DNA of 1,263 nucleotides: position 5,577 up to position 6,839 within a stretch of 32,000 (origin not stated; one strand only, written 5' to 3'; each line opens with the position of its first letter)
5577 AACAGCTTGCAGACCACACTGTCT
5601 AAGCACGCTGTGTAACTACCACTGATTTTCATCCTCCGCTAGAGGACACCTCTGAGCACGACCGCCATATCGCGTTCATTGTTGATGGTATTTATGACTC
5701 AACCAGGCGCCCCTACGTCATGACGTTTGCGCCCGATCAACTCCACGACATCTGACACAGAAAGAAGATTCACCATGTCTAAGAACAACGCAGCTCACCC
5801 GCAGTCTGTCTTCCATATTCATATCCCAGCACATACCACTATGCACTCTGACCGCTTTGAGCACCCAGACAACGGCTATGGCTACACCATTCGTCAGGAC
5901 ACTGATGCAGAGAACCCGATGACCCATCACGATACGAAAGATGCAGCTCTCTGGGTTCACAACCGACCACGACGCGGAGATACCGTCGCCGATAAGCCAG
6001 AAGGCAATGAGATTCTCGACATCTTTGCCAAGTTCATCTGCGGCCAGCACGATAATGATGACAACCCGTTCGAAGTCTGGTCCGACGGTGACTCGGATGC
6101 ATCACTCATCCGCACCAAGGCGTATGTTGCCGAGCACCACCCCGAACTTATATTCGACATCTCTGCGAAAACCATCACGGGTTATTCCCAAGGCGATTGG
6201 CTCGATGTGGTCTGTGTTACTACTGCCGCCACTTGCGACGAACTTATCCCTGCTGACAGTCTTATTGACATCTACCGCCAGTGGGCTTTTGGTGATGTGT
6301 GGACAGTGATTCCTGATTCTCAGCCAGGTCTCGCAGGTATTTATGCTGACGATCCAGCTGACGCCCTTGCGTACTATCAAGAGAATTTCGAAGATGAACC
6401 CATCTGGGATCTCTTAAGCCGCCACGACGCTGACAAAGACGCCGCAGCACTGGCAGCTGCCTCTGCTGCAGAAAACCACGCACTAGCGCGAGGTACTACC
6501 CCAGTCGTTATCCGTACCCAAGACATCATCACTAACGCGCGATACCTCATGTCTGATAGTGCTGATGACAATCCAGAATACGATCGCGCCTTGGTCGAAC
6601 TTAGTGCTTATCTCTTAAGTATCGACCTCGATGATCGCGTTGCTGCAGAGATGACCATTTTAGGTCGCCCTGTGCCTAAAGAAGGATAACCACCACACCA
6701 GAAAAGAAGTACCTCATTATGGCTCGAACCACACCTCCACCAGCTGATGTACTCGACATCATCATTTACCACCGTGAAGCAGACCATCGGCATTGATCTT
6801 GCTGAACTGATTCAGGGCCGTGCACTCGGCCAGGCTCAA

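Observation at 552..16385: Six co-oriented copies of a conserved 25-nt hairpin/palindrome heading separate transcription units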

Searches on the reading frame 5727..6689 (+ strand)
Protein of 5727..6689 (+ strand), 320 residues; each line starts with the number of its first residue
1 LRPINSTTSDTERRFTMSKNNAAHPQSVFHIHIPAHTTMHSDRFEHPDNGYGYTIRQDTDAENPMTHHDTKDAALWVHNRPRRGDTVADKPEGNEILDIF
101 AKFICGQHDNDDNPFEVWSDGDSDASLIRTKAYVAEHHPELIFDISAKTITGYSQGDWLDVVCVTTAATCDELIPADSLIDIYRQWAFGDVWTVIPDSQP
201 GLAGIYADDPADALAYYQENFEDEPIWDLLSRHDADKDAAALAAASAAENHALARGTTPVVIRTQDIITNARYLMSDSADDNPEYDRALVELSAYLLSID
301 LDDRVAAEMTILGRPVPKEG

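Call 11: search_protein_families(library=pfam, proteins=[window:5727-6689:+], max_evalue=0.01)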
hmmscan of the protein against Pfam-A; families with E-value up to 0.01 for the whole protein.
window:5727-6689:+ (320 aa): 0 families

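Call 12: search_protein_families(library=phrogs, proteins=[window:5727-6689:+], max_evalue=0.001)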
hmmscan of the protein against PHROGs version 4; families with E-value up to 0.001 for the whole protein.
window:5727-6689:+ (320 aa): 0 families
